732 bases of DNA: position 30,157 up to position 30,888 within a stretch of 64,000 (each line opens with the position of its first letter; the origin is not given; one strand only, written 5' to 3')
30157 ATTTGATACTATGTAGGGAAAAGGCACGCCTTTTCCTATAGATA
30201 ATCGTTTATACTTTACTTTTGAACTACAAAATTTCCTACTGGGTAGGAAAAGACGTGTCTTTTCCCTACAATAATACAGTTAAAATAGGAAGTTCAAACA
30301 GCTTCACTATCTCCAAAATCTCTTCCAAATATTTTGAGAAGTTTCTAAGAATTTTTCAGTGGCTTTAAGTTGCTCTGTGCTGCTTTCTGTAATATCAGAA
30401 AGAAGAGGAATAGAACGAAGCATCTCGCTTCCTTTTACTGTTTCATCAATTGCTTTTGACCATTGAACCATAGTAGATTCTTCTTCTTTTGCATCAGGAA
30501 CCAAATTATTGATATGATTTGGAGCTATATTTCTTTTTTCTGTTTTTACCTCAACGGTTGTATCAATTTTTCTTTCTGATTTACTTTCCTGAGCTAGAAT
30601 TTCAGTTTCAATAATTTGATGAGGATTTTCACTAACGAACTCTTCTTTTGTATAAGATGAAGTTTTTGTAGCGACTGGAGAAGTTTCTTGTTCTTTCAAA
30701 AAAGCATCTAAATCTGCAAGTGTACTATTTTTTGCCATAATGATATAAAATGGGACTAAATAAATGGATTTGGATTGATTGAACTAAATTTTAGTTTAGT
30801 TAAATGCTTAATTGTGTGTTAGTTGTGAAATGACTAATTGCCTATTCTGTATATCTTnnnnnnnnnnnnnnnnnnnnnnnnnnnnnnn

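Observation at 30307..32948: Orphan ParA ATPase with a disordered acidic partner ending in a Trp-rich tail, divergent from an S2P-like membrane metalloprotease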

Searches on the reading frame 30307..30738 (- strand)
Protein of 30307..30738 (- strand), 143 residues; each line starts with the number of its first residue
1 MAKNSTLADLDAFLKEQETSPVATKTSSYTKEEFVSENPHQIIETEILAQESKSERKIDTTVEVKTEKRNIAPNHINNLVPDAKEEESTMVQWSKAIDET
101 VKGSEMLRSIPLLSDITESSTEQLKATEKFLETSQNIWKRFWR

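Call 3: search_protein_families(library=pfam, proteins=[window:30307-30738:-], max_evalue=0.01)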
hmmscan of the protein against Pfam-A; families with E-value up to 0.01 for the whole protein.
window:30307-30738:- (143 aa): 0 families

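Call 4: search_protein_families(library=ncbifam, proteins=[window:30307-30738:-], max_evalue=0.01)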
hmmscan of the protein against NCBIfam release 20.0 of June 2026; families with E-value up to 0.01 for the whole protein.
window:30307-30738:- (143 aa): 0 families

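Call 5: find_homologous_proteins(query=window:30307-30738:-, max_evalue=0.01)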
Query window:30307-30738:- (143 aa): 28 proteins with E <= 0.01 among 53 candidates.
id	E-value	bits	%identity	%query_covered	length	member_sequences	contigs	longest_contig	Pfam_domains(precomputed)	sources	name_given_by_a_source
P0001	1.2e-82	292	100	100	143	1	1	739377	-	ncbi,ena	-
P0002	8.5e-64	231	81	99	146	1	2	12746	-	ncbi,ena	-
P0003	2.6e-63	230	78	99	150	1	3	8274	-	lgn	-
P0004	4.7e-63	229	78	99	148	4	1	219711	-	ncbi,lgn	-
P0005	1.2e-62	228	80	99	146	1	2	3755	-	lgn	-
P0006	2.4e-62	227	79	99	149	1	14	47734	-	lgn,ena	-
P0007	5.4e-62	226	76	99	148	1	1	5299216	-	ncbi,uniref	ncbi:hypothetical protein WAF17_15930 [Bernardetia sp. ABR2-2B]|uniref:hypothetical protein n=1 Tax=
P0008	7.7e-62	225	75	99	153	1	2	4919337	-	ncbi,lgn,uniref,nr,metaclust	ncbi:hypothetical protein Fleli_2244 [Bernardetia litoralis DSM 6794]|uniref:Uncharacterized protein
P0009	2.2e-61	224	71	100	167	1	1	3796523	-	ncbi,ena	-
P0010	1.7e-60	221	78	99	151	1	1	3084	-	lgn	-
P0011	2.2e-60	220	75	100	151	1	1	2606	-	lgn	-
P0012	2.8e-60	220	77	99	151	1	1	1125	-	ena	-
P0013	8.8e-60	218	74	99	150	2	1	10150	-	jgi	-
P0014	3.6e-59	216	74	99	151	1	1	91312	-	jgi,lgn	jgi:hypothetical protein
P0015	8.5e-59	215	75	99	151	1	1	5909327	-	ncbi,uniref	ncbi:hypothetical protein ACE193_10420 [Bernardetia sp. OM2101]|uniref:hypothetical protein n=1 Tax=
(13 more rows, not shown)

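Call 16: search_protein_representatives(alignment_id=A1)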
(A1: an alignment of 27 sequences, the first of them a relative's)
Query: 27 sequences, 151 profile positions. Proteins with E-value up to 0.001 (for the whole library): 3; up to 1e-10: 2; up to 1e-30: 1. The best 3 are listed.
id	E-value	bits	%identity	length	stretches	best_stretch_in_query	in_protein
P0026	8.4e-71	253.2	-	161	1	1-151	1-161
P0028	3.0e-25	105.3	-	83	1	1-68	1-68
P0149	4.7e-04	36.5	-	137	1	1-126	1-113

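Call 22: find_homologous_proteins(query=A3, max_evalue=0.001)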
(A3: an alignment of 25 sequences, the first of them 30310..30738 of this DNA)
Query A3 (25 sequences) (143 aa, profile of the alignment): 54 proteins with E <= 0.001 among 8000 candidates.
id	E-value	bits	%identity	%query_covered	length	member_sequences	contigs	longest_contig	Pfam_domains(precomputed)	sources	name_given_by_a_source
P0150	2.4e-24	104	34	31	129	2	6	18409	-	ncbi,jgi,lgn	ncbi:MAG: glutamyl-tRNA reductase [Parvicellaceae bacterium]|jgi:glutamyl-tRNA reductase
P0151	3.8e-24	104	34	31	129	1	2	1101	-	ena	-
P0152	4.9e-24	103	39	31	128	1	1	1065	-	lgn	-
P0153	6.9e-24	103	20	43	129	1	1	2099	-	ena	-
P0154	1.2e-23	102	20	43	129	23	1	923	-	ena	-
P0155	1.6e-23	102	39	31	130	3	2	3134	-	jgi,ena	-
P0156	2.6e-23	101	33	31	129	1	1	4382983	-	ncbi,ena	-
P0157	8.9e-23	99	34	31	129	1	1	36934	-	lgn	-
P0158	2.3e-22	98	-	-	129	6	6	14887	-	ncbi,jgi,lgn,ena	jgi:hypothetical protein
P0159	2.4e-22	98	-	-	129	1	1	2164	-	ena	-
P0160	5.0e-22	97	33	31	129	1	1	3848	-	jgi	jgi:hypothetical protein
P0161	7.7e-22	96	33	31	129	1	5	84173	-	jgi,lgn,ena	-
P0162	7.8e-20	90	41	15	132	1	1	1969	-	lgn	-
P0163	9.2e-19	86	36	31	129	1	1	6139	-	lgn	-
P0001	1.1e-18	86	100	100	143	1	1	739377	-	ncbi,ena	-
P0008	8.4e-17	80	75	99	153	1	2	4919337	-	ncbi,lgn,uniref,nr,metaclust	ncbi:hypothetical protein Fleli_2244 [Bernardetia litoralis DSM 6794]|uniref:Uncharacterized protein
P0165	6.6e-15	74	41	31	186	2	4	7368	-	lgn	-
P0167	1.5e-13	69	44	31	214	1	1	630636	-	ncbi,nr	ncbi:hypothetical protein BKI52_23460 [marine bacterium AO1-C]|nr:hypothetical protein BKI52_23460 [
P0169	4.9e-13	68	43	31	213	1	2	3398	PF07382.17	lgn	-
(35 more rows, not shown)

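Call 23: search_protein_families(library=pfam, proteins=[P0150, P0156, P0167, P0165, P0169, window:30310-30738:-], max_evalue=1)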
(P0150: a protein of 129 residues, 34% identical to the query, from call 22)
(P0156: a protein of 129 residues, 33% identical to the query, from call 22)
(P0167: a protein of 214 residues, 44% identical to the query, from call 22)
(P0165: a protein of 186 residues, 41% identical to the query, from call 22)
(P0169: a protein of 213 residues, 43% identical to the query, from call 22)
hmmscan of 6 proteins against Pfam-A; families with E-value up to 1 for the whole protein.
P0150 (129 aa): 0 families

P0156 (129 aa): 4 families
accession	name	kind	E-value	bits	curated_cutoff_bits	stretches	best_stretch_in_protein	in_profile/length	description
PF14846.11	DUF4485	-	0.055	13.9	24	1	60-90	9-39/83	Domain of unknown function (DUF4485)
PF11417.13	Inhibitor_G39P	-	0.068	14.2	22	1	68-90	21-43/69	Loader and inhibitor of phage G40P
PF09548.15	Spore_III_AB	-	0.074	13.5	32.5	1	52-98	55-105/170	Stage III sporulation protein AB (spore_III_AB)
PF11851.13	DUF3371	-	0.086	14.4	25.1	1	38-115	51-125/128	Domain of unknown function (DUF3371)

P0167 (214 aa): 2 families
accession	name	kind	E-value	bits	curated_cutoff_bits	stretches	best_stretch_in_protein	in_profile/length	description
PF07382.16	HC2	-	0.00016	22.2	40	1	49-152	20-125/194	Histone H1-like nucleoprotein HC2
PF06511.16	T3SS_TC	-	0.58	10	25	1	46-194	25-175/355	Type III secretion systems tip complex components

P0165 (186 aa): 2 families
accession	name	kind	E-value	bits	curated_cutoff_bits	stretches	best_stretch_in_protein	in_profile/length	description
PF19704.5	DNAPKcs_CC5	-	0.0026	16.6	25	1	21-158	480-622/692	DNA-PKcs, CC5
PF05086.17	Dicty_REP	-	0.05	12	21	1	51-186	244-355/911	Dictyostelium (Slime Mold) REP protein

P0169 (213 aa): 4 families
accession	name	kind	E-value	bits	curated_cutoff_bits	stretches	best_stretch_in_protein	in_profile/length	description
PF07382.16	HC2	-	4.2e-06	27.4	40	1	21-158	8-153/194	Histone H1-like nucleoprotein HC2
PF11593.13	Med3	-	0.5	10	29.3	1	53-156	122-228/398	Mediator complex subunit 3 fungal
PF09770.15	PAT1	-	0.67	8.6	25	1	17-144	173-299/862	Topoisomerase II-associated protein PAT1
PF10428.14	SOG2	-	0.72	9.7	26.9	1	50-155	231-345/475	RAM signalling pathway protein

window:30310-30738:- (143 aa): 1 family
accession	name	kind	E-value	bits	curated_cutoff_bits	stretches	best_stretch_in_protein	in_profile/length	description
PF11279.13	DUF3080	-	0.12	12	26.5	1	51-139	93-183/315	Protein of unknown function (DUF3080)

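Call 24: search_protein_families(library=ncbifam, proteins=[P0150, P0156, P0167], max_evalue=1)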
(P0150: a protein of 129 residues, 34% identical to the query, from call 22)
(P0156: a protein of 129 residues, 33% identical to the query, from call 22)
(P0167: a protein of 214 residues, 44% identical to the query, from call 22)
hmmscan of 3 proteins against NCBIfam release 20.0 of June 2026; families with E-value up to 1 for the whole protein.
P0150 (129 aa): 1 family
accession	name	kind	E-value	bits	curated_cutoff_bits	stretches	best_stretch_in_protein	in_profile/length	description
TIGR01035.1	hemA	equivalog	0.081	11.8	209.55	1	34-127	268-364/416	glutamyl-tRNA reductase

P0156 (129 aa): 1 family
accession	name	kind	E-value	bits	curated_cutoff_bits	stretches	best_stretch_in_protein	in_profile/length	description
NF041502.1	integrase_1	equivalog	0.0065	15.2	350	1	26-118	191-286/484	site-specific integrase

P0167 (214 aa): 10 families
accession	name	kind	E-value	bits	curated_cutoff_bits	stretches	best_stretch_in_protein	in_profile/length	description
NF038053.1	hist_H1_lk_Burk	equivalog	5e-06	26.9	80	1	43-159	29-151/195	histone H1-like DNA-binding protein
NF038052.1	histone_lik_HC2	exception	0.011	15.9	135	1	51-150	31-130/201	histone H1-like DNA-binding protein Hc2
NF005846.3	PRK07764.1-6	equivalog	0.014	14.4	625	1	23-187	406-575/628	DNA polymerase III subunit gamma and tau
NF011492.0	PRK14900.1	equivalog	0.028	12.2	1783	1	8-136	903-1034/1044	valine--tRNA ligase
NF004561.0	PRK05901.1-3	equivalog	0.3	10.1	582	1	23-146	29-156/537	RNA polymerase sigma factor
NF011512.0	PRK14950.1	equivalog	0.35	9.9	593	1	52-174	362-478/585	DNA polymerase III subunits gamma and tau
NF004560.0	PRK05901.1-1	equivalog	0.54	9.3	711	1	44-151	21-134/516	RNA polymerase sigma factor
NF008975.0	PRK12323.1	equivalog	0.87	8.2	875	0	51-187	383-519/709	DNA polymerase III subunit gamma/tau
NF005294.0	PRK06819.1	subfamily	0.88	9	387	0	42-154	180-302/376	FliC/FljB family flagellin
NF011531.0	PRK14971.1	equivalog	0.9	8.2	685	0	44-152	357-463/614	DNA polymerase III subunit gamma/tau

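Call 33: predict_structure(alignment_id=A4)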
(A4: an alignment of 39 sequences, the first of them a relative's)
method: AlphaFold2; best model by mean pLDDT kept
length: 143 residues; sequences in the alignment: 39
mean_pLDDT: 57.1   pTM: 0.19
mean pLDDT of the five models: 57.1, 56.5, 55.6, 53.4, 52.0
residues with pLDDT >= 90: 0; 70-90: 31; 50-70: 62; < 50: 50
segments of 3 or more residues with pLDDT < 50: 20-26, 47-72, 74-78, 112-117
pLDDT, mean of each block of 10 residues (from residue 1): 68 69 49 59 51 36 39 47 56 70 53 49 65 82 78
secondary structure, 60 per line:
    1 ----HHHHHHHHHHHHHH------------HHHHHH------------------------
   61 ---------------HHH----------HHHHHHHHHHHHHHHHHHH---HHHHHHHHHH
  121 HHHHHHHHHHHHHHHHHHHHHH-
elements in order: H5-18 H31-36 H89-107 H111-142

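Call 38: search_solved_structures(query=A4, max_evalue=10)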
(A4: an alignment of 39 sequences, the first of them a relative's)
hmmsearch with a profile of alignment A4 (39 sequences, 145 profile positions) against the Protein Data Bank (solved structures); distinct sequences matched with E-value up to 10: 5.
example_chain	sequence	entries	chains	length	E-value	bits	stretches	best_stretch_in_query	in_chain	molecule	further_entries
4r80_A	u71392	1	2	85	0.1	16.1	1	17-84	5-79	OR486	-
5kph_A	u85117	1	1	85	0.15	15.6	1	16-84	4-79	De novo Beta Sheet Design Protein OR485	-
8a3k_UNK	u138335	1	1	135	0.74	13.3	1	52-121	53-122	sc-apCC-4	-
9r1k_A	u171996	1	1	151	1.3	12.5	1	51-110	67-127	sc-apCC-4-A7F-1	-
9r1l_A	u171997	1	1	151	2.2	11.8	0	36-110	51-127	sc-apCC-4-SN38-1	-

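Call 50: predict_structure(alignment_id=A6)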
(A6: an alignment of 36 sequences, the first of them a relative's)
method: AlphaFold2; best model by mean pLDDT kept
length: 129 residues; sequences in the alignment: 36
mean_pLDDT: 62.1   pTM: 0.35
mean pLDDT of the five models: 62.1, 58.2, 56.0, 55.8, 54.9
residues with pLDDT >= 90: 0; 70-90: 37; 50-70: 66; < 50: 26
segments of 3 or more residues with pLDDT < 50: 1-3, 20-23, 102-115, 126-129
pLDDT, mean of each block of 10 residues (from residue 1): 60 65 57 58 61 63 80 81 75 57 47 52 50
secondary structure, 60 per line:
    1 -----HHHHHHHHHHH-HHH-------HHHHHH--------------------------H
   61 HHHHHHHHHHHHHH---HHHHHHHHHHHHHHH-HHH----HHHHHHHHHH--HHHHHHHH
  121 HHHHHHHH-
elements in order: H6-16 H28-33 H60-74 H78-92 H101-110 H113-128

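Call 53: fold_search(model_id=the predicted structure, library=pdb)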
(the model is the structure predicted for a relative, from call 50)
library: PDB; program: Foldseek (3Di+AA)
matches with E <= 10: 4; with E <= 0.001: 0
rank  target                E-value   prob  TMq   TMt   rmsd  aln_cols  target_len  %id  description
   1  1u9p                  3.9e+00  0.11  0.27  0.32   5.6        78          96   12  Permuted single-chain Arc (released 2005-02-15)
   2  7etr_B                5.4e+00  0.13  0.24  0.42  11.7        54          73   28  Crystal structure of SO_1444-SO_1445 complex from Shewanella oneidensis (released 2022-03-23)
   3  1arq_MODEL_1_A        8.1e+00  0.10  0.23  0.45   3.8        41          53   15  RELAXATION MATRIX REFINEMENT OF THE SOLUTION STRUCTURE OF THE ARC REPRESSOR (released 1994-01-31)
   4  4u9b                  8.6e+00  0.06  0.20  0.15  15.6        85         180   19  Crystal structure of an H-NOX protein from S. oneidensis in the Fe(II)NO ligation state (released 2014-10-01)

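Call 64: find_encoding_contigs(protein=P0008, flank=8000, max_places=1)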
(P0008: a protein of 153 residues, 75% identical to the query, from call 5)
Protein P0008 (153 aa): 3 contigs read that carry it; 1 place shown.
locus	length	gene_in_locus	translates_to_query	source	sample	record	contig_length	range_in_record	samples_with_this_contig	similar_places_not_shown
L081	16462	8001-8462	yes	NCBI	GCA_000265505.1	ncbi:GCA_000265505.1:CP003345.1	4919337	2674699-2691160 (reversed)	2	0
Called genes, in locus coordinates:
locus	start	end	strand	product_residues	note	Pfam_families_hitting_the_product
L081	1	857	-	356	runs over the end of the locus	PF01168:Ala_racemase_N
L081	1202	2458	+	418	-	PF02417:Chromate_transp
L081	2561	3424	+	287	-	PF02668:TauD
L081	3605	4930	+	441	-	PF05201:GlutR_N, PF01262:AlaDh_PNT_C (faint), PF01488:Shikimate_DH, PF03446:NAD_binding_2 (weak), PF03807:F420_oxidored (weak), PF00745:GlutR_dimer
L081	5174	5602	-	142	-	-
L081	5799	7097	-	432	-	-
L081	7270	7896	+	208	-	PF00448:SRP54, PF01656:CbiA, PF02374:ArsA_ATPase (weak), PF07015:VirC1, PF09140:MipZ (weak), PF10609:ParA (faint), PF13614:AAA_31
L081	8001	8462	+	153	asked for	-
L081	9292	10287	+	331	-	PF00268:Ribonuc_red_sm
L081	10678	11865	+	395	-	-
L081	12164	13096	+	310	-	-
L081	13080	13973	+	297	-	-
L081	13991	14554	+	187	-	-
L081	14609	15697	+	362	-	PF01609:DDE_Tnp_1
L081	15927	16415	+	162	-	-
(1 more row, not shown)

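Call 65: find_encoding_contigs(protein=P0167, flank=8000, max_places=1)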
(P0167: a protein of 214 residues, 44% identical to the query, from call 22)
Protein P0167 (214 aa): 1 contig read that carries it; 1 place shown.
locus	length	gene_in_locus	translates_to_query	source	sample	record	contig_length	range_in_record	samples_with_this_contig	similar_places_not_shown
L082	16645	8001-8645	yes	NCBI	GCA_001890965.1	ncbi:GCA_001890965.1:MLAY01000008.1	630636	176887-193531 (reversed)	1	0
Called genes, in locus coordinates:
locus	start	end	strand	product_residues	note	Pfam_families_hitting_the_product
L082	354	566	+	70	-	-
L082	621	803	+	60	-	-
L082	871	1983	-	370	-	PF00515:TPR_1, PF13424:TPR_12, PF13371:TPR_9, PF13432:TPR_16, PF14559:TPR_19, PF00515:TPR_1, PF07719:TPR_2, PF13181:TPR_8, +41 more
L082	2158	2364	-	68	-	-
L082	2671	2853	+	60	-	-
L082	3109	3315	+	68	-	-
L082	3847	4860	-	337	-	-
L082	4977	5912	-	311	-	-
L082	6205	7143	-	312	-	PF00056:Ldh_1_N, PF03721:UDPG_MGDP_dh_N (faint), PF02866:Ldh_1_C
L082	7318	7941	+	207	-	PF00448:SRP54 (faint), PF01656:CbiA, PF07015:VirC1, PF09140:MipZ (weak), PF10609:ParA (faint), PF13614:AAA_31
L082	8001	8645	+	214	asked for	-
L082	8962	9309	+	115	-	PF02627:CMD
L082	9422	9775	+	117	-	-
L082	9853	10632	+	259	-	PF03372:Exo_endo_phos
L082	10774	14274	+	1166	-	PF13779:DUF4175 (weak), PF13175:AAA_15 (weak)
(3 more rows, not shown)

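Call 75: search_protein_families(library=padloc, proteins=[window:30310-30738:-], max_evalue=0.01)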
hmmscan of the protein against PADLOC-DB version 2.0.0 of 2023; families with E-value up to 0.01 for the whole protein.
window:30310-30738:- (143 aa): 0 families

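Call 76: search_protein_families(library=phrogs, proteins=[window:30310-30738:-], max_evalue=0.01)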
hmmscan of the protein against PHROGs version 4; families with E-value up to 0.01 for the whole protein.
window:30310-30738:- (143 aa): 0 families
